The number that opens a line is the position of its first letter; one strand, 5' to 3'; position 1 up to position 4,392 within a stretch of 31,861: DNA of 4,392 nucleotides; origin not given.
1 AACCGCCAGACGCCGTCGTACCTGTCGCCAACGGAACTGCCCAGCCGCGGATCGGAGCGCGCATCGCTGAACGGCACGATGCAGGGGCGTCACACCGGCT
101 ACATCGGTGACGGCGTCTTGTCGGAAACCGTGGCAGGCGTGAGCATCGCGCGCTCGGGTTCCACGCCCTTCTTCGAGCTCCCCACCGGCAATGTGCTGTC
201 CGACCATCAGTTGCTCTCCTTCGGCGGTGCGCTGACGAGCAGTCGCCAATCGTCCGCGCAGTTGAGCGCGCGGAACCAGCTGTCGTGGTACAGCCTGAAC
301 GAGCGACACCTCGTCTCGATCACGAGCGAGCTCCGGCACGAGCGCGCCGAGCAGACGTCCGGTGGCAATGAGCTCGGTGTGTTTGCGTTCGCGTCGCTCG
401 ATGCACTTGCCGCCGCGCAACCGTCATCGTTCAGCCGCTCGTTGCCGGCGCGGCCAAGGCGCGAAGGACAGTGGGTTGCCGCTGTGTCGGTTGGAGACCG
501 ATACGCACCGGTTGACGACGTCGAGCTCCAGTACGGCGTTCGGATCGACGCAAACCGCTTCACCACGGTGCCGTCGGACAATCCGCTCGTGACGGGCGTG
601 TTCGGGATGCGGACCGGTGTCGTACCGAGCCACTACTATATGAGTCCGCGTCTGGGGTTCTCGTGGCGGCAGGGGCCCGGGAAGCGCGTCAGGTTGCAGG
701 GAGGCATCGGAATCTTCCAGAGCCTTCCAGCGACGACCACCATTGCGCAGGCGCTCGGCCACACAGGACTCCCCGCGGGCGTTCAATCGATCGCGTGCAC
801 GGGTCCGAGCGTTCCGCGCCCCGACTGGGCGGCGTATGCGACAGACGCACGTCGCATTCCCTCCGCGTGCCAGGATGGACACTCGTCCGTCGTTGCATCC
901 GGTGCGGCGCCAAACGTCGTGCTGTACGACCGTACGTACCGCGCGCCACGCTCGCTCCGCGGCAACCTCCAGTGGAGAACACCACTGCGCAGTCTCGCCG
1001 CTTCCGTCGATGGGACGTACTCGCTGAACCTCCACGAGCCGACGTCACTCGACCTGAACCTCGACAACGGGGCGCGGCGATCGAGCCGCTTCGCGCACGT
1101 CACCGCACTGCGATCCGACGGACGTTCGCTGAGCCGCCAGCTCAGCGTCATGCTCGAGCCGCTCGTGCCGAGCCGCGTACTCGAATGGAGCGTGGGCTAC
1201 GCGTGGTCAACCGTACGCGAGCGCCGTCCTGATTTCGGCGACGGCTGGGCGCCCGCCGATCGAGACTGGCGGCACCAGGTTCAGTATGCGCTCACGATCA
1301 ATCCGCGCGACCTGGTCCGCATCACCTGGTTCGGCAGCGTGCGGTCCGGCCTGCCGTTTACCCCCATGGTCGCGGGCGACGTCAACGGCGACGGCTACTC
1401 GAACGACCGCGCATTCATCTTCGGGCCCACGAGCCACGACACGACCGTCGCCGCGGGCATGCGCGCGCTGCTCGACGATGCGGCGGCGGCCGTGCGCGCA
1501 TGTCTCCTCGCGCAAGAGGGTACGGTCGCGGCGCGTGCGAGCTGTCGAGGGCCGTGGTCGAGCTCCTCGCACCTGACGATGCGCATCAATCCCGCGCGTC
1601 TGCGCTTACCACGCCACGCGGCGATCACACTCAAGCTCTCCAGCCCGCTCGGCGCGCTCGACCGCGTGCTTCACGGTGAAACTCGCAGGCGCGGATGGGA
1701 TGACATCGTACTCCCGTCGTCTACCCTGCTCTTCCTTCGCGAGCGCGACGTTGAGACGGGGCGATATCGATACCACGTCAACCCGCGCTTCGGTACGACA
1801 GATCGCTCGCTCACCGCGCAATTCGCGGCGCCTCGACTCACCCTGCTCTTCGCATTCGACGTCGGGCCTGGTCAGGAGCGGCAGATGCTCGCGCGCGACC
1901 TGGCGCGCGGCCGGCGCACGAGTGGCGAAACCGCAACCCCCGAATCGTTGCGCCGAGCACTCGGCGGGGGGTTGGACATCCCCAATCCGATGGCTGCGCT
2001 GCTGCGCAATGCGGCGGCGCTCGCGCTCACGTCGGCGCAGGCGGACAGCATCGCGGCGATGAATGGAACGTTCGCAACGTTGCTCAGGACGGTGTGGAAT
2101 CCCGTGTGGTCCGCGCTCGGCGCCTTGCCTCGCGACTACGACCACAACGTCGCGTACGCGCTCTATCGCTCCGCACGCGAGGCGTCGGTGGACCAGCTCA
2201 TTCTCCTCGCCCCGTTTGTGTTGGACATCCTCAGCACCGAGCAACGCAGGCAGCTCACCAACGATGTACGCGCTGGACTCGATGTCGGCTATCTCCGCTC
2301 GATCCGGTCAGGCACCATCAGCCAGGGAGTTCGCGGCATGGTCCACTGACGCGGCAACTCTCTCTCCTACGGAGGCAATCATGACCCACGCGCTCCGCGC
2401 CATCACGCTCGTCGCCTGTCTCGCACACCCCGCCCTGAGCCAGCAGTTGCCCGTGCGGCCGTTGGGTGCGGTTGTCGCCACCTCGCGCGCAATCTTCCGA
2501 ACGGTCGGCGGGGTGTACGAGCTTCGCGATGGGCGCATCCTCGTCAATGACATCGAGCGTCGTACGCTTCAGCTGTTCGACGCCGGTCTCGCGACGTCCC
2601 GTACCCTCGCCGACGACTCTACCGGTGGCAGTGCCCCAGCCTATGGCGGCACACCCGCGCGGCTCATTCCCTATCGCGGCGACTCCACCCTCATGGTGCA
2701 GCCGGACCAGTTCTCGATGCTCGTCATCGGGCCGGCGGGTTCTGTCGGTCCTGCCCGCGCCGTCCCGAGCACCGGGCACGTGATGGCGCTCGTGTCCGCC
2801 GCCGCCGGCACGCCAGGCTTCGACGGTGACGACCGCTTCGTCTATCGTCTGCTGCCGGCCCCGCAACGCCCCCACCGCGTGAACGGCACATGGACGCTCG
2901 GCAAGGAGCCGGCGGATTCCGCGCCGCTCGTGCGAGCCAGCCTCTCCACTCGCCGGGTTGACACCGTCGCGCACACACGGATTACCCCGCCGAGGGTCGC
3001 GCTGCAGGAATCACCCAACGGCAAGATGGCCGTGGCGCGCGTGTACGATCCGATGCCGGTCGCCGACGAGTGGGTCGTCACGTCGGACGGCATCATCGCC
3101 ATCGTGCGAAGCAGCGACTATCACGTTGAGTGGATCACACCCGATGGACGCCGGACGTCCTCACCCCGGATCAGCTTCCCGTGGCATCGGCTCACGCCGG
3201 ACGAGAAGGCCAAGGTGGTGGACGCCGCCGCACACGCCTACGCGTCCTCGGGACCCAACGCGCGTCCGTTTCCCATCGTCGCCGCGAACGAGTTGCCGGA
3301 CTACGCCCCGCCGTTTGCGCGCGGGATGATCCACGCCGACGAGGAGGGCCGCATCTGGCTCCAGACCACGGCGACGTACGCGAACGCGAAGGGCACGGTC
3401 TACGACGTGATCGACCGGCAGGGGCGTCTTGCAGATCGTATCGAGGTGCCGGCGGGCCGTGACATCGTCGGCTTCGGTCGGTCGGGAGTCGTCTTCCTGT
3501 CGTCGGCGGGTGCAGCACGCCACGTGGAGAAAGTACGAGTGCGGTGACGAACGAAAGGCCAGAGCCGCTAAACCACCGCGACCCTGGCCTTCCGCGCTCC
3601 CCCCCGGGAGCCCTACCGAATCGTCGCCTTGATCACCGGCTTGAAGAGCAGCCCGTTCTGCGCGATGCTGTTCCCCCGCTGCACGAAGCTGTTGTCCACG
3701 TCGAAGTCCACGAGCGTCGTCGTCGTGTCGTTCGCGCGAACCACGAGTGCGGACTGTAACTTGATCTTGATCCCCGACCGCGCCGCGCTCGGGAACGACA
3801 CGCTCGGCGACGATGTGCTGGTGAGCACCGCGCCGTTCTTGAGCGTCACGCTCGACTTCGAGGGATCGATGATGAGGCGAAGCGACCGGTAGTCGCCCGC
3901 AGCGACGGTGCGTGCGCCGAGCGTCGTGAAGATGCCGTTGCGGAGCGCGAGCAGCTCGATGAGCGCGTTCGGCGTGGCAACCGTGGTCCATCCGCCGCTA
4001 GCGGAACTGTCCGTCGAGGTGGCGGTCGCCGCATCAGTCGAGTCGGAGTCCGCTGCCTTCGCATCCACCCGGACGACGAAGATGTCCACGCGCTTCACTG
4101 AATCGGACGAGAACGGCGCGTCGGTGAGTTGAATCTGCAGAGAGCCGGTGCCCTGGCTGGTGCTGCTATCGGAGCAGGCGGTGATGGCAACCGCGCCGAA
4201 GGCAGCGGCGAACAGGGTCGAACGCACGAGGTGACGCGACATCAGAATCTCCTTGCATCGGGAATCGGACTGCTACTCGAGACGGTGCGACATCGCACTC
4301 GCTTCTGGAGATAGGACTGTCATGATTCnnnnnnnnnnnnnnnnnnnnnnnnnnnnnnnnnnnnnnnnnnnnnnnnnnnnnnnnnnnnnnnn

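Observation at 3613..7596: Candidate alpha-glucan-sensing ECF module: sigma + CBM48 anti-sigma + barrel-CBM48 + helical protein + DUF4382 lipoprotein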

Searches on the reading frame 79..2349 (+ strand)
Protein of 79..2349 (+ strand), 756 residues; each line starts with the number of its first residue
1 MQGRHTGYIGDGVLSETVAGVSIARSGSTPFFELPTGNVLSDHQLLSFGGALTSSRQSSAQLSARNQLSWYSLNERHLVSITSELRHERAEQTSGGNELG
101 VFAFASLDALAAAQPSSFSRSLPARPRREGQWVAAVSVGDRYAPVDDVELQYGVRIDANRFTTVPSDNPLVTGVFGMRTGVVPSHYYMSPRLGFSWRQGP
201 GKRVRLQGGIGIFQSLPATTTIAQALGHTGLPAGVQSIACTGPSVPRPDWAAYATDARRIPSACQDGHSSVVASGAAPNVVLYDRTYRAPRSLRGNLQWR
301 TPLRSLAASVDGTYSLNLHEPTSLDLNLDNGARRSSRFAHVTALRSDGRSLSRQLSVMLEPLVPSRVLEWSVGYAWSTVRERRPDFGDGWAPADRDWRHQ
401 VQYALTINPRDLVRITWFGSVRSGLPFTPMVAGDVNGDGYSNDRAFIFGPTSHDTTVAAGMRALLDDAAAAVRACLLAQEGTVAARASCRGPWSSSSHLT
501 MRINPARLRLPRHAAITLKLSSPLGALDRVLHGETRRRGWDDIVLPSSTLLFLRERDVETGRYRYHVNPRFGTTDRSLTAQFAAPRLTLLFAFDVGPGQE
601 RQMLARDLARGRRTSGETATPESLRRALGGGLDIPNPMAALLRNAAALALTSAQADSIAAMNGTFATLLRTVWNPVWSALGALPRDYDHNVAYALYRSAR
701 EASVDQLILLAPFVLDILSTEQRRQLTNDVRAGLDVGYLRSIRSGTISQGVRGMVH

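Call 74: search_protein_families(library=pfam, proteins=[window:79-2349:+], max_evalue=0.001)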
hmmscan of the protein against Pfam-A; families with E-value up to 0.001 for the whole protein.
window:79-2349:+ (756 aa): 1 family
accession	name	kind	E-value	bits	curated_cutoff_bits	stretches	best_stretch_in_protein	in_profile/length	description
PF25183.1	OMP_b-brl_4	-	6.2e-14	51.8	30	1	32-377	258-629/838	Outer membrane beta barrel domain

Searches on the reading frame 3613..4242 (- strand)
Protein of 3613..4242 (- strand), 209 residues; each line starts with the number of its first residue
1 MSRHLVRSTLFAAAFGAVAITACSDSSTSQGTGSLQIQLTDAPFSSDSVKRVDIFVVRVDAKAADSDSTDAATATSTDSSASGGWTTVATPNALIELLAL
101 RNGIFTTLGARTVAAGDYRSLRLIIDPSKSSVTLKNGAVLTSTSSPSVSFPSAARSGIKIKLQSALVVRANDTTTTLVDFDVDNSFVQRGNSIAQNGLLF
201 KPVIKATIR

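Call 3: search_protein_families(library=pfam, proteins=[window:3613-4242:-], max_evalue=0.1)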
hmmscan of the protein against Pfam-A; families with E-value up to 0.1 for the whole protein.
window:3613-4242:- (209 aa): 1 family
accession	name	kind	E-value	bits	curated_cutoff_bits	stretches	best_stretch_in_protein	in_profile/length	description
PF14321.11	DUF4382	-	5.6e-24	85.4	25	1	32-192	1-126/136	Domain of unknown function (DUF4382)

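Call 4: search_protein_families(library=ncbifam, proteins=[window:3613-4242:-], max_evalue=0.1)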
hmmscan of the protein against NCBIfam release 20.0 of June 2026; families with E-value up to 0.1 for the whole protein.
window:3613-4242:- (209 aa): 0 families

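Call 66: search_solved_structures(query=window:3613-4239:-, max_evalue=1)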
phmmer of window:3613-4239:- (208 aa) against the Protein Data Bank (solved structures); distinct sequences matched with E-value up to 1: 0.
